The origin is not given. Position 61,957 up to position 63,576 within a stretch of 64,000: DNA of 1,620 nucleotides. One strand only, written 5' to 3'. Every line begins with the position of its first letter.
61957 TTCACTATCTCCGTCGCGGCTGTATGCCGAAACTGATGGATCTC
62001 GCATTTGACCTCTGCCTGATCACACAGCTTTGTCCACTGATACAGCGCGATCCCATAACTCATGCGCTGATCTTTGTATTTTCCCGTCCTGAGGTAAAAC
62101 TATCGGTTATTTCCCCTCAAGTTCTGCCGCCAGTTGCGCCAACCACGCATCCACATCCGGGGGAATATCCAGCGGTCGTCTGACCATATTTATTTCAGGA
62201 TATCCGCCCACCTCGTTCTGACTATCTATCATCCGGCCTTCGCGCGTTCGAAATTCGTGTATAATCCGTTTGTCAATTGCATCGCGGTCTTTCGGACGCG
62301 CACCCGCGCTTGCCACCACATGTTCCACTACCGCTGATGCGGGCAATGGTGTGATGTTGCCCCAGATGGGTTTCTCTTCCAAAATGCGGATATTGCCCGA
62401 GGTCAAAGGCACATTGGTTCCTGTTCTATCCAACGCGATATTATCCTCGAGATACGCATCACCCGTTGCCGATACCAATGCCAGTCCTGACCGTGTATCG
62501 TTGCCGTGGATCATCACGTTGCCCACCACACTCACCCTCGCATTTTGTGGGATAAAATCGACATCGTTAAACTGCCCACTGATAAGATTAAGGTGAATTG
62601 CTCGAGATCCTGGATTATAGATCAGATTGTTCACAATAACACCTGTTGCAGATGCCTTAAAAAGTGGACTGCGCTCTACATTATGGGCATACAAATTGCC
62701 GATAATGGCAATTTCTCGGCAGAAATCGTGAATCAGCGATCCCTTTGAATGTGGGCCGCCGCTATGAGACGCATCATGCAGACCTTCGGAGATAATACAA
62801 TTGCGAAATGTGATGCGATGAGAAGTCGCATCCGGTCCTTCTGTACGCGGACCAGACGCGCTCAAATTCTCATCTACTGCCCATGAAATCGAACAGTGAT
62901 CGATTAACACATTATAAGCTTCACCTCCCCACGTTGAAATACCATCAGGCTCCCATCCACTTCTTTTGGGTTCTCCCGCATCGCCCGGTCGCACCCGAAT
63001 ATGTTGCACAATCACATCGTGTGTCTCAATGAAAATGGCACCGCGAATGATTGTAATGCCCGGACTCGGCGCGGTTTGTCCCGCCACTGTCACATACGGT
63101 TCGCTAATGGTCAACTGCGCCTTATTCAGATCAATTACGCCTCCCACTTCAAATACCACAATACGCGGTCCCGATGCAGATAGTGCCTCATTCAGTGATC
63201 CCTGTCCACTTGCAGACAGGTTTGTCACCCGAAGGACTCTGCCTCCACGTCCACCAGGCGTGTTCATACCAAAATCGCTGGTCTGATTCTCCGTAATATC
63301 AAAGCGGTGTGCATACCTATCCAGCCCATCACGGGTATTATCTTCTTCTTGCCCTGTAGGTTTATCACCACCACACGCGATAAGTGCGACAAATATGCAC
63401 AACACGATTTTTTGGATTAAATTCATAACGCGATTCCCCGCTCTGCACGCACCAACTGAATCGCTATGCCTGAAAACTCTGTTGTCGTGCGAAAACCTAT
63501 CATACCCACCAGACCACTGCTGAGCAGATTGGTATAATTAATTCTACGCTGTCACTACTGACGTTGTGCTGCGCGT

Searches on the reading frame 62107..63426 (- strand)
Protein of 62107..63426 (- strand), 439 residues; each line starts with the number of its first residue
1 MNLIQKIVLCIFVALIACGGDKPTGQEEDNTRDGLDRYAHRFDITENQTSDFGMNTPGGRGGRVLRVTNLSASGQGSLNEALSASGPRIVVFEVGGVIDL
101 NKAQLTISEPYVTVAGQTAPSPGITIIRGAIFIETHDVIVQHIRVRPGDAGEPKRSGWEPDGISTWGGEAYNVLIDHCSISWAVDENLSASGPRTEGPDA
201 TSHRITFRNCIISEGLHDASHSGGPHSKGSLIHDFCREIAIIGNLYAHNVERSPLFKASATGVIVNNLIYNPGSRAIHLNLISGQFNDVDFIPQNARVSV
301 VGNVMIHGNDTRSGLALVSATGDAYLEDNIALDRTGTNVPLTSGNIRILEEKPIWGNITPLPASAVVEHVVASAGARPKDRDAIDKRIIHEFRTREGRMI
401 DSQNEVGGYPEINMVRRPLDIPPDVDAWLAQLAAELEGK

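Call 60: find_encoding_contigs(protein=window:62107-63426:-, flank=10000, max_places=3)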
Protein window:62107-63426:- (439 aa): 4 contigs read that carry it; 2 places shown.
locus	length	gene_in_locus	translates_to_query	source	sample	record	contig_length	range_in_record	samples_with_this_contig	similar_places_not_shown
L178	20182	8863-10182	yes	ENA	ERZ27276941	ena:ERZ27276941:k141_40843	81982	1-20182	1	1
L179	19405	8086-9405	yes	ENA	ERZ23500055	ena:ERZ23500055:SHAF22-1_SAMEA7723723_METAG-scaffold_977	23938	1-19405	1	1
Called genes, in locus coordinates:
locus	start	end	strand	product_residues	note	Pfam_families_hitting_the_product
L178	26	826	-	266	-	PF13340:DUF4096, PF01609:DDE_Tnp_1, PF13586:DDE_Tnp_1_2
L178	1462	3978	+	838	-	PF00404:Dockerin_1 (faint), PF00041:fn3, PF25059:FN3_DSCAM-DSCAML_C (weak), PF00560:LRR_1 (faint), PF13855:LRR_8, PF12799:LRR_4 (weak), PF23598:LRR_14, PF12799:LRR_4 (weak)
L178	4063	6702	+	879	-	-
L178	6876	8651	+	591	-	PF00404:Dockerin_1 (weak), PF05935:Arylsulfotrans, PF14269:Arylsulfotran_2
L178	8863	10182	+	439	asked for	-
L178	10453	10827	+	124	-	PF05973:Gp49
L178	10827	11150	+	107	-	PF13560:HTH_31, PF01381:HTH_3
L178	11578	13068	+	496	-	PF00589:Phage_integrase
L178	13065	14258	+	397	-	PF04307:YdjM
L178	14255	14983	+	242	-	PF25973:BSH_CzcB (weak)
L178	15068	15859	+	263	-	PF03781:FGE-sulfatase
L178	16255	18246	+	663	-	PF20581:DUF6785, PF20580:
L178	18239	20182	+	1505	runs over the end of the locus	PF02687:FtsX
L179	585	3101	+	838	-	PF00404:Dockerin_1 (faint), PF00041:fn3, PF25059:FN3_DSCAM-DSCAML_C (weak), PF00560:LRR_1 (faint), PF13855:LRR_8, PF12799:LRR_4 (weak), PF23598:LRR_14, PF12799:LRR_4 (weak)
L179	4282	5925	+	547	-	-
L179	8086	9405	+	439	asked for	-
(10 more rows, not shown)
